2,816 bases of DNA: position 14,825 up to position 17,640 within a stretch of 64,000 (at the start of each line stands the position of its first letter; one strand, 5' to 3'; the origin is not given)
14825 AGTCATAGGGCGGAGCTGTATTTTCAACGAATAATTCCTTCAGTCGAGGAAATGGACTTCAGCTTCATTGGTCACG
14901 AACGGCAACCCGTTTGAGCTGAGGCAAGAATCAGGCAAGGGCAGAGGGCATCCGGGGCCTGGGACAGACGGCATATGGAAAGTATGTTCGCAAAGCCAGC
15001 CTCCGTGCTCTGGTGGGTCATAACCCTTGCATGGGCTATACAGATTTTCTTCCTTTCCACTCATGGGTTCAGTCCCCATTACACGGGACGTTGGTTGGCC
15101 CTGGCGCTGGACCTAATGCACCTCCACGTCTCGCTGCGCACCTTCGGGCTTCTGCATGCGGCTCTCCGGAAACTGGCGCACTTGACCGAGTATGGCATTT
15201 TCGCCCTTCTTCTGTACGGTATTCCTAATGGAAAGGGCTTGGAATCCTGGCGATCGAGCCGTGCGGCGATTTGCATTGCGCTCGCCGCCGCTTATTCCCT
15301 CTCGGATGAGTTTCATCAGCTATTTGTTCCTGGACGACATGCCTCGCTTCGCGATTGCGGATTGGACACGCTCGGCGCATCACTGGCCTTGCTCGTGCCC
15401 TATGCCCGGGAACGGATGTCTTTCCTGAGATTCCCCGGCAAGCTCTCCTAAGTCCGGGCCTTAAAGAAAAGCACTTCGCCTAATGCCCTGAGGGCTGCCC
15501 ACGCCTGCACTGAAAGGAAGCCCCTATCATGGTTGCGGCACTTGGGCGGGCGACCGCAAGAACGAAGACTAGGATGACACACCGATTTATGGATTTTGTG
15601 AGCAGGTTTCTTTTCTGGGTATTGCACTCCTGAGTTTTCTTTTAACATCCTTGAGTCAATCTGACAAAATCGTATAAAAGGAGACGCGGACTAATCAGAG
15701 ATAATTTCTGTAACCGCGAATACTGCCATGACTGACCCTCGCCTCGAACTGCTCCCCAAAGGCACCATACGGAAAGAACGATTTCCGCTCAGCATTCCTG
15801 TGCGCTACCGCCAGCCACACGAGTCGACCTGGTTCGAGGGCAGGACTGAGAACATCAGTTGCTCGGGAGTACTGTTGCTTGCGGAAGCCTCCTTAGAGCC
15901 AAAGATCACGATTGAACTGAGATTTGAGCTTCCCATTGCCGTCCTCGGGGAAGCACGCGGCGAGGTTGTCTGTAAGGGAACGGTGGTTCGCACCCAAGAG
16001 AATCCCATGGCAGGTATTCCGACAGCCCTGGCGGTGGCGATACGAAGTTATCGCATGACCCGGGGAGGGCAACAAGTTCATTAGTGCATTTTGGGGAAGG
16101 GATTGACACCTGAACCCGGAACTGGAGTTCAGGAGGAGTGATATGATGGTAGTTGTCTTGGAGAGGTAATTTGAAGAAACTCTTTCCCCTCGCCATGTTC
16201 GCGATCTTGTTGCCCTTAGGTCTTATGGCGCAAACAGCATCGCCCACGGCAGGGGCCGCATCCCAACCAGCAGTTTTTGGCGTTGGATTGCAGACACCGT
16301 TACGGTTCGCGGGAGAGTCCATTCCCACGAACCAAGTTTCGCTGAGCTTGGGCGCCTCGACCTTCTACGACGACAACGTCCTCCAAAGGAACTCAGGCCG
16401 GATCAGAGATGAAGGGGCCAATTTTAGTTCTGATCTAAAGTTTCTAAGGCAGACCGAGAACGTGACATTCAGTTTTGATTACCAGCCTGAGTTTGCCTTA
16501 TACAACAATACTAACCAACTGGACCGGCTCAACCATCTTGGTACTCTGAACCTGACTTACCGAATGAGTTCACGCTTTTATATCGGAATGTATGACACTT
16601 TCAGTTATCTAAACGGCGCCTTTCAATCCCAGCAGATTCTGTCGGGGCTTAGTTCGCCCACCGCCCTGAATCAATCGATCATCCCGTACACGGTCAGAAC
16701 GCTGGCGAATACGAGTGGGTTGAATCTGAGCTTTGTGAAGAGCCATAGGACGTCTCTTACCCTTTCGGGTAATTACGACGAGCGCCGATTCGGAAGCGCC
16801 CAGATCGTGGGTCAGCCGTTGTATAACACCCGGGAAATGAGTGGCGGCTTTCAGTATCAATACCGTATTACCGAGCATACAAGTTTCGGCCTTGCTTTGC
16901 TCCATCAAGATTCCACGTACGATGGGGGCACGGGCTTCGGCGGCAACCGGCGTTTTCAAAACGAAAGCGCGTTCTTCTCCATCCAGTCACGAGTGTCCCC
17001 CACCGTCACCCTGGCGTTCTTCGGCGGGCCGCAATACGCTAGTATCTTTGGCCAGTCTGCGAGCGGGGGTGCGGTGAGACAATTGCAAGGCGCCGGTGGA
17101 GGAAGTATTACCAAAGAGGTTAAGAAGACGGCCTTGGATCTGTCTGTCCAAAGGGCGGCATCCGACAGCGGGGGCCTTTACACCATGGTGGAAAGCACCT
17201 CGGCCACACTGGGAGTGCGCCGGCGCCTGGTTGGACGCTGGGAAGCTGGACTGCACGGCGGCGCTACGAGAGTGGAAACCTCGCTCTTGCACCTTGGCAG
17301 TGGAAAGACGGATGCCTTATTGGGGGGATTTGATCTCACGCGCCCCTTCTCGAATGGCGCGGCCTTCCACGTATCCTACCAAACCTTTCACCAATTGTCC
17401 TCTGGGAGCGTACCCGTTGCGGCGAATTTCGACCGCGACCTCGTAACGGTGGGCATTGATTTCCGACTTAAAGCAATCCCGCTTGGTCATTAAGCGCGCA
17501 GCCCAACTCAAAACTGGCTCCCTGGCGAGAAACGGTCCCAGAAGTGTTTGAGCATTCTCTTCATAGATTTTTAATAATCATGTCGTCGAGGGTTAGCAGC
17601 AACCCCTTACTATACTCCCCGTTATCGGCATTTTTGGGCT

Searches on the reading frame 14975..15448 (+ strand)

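Call 12: search_protein_families(library=pfam, proteins=[window:14975-15448:+], max_evalue=0.001)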
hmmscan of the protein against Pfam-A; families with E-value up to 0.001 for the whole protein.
window:14975-15448:+ (158 aa): 1 family
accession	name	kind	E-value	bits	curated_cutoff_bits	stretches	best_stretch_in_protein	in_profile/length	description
PF04892.17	VanZ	-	1.5e-16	61.6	30.1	1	14-141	2-121/126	VanZ like family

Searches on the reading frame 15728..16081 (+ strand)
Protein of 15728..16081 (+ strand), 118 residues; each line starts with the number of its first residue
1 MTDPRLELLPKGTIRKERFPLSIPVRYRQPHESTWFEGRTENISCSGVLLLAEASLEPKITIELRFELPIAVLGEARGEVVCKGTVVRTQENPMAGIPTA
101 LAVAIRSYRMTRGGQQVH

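Call 37: search_protein_families(library=pfam, proteins=[window:15728-16081:+], max_evalue=0.01)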
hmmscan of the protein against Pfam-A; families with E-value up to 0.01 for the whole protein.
window:15728-16081:+ (118 aa): 1 family
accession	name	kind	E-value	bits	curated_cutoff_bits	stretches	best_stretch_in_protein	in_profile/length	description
PF07238.19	PilZ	-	2e-09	38.1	22.5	1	15-94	4-77/102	PilZ domain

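Call 54: search_protein_families(library=ncbifam, proteins=[window:15728-16081:+], max_evalue=0.001)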
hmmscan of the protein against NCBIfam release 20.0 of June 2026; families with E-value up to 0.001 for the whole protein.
window:15728-16081:+ (118 aa): 1 family
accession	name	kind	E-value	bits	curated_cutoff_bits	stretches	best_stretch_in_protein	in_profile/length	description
TIGR02266.1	gmx_TIGR02266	paralog_domain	4.6e-05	23.5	68.7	1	18-96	1-72/96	TIGR02266 family protein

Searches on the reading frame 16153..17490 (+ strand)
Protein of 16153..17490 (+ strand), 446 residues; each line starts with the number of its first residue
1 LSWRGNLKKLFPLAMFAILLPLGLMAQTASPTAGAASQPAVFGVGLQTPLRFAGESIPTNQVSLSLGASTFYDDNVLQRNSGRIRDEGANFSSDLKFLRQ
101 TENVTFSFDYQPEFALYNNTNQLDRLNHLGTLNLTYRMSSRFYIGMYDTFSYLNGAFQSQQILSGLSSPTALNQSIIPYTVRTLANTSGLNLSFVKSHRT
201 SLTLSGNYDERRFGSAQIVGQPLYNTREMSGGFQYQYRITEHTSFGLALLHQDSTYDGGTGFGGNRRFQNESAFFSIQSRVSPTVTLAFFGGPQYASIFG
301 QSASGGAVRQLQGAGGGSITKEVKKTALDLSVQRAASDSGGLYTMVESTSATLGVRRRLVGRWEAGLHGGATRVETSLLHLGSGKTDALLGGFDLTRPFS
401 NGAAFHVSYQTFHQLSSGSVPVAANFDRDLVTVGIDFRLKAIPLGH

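Call 12: search_protein_families(library=pfam, proteins=[window:16153-17490:+], max_evalue=0.001)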
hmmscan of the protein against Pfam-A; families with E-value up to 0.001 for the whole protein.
window:16153-17490:+ (446 aa): 0 families

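Call 54: search_protein_families(library=ncbifam, proteins=[window:16153-17490:+], max_evalue=0.001)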
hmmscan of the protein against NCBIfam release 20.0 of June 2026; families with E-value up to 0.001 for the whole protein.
window:16153-17490:+ (446 aa): 1 family
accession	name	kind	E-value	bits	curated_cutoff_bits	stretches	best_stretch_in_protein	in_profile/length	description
TIGR03016.1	pepcterm_hypo_1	hypoth_equivalog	1.4e-08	34.1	90.85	0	183-259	346-422/477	TIGR03016 family PEP-CTERM system-associated outer membrane protein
